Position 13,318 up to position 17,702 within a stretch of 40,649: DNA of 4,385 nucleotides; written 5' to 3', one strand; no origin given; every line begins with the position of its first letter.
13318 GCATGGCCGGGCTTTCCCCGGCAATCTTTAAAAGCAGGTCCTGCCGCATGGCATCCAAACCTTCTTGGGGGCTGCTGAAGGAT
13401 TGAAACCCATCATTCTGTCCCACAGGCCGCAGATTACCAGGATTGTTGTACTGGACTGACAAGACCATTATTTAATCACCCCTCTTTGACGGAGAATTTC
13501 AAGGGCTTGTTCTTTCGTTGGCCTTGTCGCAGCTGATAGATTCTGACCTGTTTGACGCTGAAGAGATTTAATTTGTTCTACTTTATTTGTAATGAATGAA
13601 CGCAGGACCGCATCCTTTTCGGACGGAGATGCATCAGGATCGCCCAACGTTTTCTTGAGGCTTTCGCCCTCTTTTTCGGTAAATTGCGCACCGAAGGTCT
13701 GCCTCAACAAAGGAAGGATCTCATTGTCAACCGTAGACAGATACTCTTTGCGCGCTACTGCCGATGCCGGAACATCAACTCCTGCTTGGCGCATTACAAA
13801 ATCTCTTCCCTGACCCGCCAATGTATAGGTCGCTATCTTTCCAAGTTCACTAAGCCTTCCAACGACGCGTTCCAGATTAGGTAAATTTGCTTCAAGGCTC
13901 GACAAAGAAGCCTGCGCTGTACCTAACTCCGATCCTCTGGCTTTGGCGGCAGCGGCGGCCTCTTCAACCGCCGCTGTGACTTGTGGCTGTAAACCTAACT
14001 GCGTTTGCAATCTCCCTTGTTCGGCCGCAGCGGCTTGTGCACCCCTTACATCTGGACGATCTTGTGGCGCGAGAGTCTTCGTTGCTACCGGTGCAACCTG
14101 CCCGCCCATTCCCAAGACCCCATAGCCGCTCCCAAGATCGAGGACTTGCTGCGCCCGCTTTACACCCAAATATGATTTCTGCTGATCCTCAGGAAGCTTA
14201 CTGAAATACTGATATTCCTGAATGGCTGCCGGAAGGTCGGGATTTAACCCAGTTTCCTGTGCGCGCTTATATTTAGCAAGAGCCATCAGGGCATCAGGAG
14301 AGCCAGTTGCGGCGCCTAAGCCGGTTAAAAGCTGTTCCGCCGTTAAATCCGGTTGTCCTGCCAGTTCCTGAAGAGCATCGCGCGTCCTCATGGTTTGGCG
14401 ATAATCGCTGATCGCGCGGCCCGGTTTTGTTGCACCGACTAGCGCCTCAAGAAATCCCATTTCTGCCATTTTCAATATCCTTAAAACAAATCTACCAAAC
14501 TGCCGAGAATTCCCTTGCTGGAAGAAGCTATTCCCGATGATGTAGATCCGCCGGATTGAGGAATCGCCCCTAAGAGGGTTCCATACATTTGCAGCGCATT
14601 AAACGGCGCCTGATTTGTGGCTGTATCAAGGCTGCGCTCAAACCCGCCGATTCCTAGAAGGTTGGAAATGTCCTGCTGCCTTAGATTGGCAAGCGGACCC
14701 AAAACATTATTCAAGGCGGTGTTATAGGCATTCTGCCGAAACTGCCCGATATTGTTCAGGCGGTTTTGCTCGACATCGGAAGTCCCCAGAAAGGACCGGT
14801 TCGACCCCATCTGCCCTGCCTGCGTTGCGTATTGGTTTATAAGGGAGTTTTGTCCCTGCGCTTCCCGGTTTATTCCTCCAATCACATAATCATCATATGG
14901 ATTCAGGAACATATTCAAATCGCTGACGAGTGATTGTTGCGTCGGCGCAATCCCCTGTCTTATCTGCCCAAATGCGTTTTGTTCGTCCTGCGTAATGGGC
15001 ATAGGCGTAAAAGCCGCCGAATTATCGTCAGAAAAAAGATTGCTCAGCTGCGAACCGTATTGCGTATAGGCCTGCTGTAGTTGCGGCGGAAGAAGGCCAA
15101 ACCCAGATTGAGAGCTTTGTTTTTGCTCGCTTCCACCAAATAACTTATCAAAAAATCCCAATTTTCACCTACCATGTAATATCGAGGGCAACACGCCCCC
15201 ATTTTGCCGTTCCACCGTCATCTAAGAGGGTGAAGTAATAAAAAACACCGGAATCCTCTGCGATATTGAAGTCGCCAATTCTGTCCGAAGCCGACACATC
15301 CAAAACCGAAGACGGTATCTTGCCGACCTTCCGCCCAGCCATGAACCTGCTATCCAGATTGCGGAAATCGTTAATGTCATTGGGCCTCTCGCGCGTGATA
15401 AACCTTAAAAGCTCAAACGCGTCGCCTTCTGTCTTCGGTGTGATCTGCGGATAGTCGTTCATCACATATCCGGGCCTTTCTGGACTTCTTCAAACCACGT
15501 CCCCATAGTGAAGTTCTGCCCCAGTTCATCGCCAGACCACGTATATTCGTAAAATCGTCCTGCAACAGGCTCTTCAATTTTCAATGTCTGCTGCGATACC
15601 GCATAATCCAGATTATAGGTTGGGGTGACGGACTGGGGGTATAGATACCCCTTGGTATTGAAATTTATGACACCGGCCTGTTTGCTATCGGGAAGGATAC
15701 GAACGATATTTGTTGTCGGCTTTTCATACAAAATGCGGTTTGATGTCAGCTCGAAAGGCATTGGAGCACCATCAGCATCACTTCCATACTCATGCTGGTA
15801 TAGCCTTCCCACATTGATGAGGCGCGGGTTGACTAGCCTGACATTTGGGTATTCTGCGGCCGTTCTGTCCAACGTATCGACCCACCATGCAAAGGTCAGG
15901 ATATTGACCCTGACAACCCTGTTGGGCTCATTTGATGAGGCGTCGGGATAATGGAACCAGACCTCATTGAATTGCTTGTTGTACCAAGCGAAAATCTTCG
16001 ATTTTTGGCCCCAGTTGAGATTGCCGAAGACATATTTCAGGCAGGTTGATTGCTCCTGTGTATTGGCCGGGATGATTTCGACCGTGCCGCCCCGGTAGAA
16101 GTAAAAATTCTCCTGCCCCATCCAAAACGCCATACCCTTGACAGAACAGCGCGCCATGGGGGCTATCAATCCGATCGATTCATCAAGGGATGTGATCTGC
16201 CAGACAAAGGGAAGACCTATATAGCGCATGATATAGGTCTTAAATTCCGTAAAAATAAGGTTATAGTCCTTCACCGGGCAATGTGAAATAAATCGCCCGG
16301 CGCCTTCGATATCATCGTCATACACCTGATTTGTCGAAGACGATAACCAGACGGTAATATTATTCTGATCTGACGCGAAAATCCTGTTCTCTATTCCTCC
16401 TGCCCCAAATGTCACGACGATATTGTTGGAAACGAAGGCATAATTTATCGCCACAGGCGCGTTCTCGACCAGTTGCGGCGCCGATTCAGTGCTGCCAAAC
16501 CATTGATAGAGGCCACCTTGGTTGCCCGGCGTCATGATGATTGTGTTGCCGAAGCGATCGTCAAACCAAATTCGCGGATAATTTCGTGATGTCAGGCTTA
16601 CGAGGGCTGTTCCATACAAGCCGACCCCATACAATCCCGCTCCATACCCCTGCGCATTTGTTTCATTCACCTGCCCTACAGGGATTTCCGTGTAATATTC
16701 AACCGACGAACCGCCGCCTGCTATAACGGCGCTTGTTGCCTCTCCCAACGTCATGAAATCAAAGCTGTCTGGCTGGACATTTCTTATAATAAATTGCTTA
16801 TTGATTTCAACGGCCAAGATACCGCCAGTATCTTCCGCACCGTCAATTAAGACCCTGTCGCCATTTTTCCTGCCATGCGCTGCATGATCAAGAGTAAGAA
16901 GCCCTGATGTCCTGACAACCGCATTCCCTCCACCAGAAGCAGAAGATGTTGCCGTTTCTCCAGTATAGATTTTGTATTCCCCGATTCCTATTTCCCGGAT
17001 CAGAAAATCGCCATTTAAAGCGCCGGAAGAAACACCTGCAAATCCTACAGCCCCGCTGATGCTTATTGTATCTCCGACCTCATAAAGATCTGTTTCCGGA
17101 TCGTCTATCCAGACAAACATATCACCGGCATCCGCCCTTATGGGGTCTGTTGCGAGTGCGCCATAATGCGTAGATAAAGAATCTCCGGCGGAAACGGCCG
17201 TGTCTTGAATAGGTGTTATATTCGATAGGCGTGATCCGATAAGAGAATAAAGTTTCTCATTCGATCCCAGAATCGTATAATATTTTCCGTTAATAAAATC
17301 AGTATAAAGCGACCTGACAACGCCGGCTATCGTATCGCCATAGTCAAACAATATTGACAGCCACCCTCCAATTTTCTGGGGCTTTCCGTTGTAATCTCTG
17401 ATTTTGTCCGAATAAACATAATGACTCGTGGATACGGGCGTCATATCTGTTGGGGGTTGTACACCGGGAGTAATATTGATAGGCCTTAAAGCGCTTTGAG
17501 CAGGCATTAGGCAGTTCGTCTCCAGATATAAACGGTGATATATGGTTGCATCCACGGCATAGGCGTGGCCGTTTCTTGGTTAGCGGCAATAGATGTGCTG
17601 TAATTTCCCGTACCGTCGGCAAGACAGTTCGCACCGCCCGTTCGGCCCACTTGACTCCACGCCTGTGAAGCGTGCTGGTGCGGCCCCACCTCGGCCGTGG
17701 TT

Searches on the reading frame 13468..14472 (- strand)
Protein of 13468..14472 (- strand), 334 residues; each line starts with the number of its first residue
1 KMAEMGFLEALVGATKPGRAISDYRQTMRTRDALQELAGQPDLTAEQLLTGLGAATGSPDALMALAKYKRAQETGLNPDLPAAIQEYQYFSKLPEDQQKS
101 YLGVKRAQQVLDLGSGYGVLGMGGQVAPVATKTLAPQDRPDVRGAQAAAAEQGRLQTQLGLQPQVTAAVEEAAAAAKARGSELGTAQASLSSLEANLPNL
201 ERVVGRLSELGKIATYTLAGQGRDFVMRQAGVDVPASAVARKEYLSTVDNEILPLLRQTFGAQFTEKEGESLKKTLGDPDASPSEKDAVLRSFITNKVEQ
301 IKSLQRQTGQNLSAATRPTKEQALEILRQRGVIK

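Call 14: search_protein_families(library=phrogs, proteins=[window:13468-14472:-], max_evalue=0.00001)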
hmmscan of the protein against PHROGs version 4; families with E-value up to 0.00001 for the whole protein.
window:13468-14472:- (334 aa): 1 family
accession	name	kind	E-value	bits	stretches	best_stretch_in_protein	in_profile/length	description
phrog_26675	-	lysis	2.6e-22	80.1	1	165-318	456-609/643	endolysin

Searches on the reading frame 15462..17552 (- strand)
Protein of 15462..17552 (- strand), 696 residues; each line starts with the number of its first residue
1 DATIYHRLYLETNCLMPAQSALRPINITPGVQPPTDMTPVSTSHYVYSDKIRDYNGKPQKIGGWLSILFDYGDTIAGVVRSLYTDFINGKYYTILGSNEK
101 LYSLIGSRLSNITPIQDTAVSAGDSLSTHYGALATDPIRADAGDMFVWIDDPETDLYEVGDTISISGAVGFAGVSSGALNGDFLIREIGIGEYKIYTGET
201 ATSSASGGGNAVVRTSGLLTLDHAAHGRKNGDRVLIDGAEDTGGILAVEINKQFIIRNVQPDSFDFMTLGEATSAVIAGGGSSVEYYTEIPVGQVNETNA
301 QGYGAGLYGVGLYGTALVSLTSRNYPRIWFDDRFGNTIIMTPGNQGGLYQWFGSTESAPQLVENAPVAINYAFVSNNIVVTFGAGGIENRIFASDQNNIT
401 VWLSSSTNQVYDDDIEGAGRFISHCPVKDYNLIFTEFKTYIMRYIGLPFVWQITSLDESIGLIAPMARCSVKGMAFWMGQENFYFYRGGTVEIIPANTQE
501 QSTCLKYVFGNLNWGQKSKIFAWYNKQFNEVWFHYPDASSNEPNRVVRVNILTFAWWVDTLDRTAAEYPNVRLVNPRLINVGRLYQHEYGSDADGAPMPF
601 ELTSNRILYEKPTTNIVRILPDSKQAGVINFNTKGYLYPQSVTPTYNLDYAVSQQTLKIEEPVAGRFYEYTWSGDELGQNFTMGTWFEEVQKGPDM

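Call 14: search_protein_families(library=phrogs, proteins=[window:15462-17552:-], max_evalue=0.00001)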
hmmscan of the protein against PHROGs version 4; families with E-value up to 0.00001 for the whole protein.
window:15462-17552:- (696 aa): 1 family
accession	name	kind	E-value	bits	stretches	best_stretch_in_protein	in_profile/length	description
phrog_3287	-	head and packaging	5.8e-39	135.3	1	32-565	15-350/524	virion structural protein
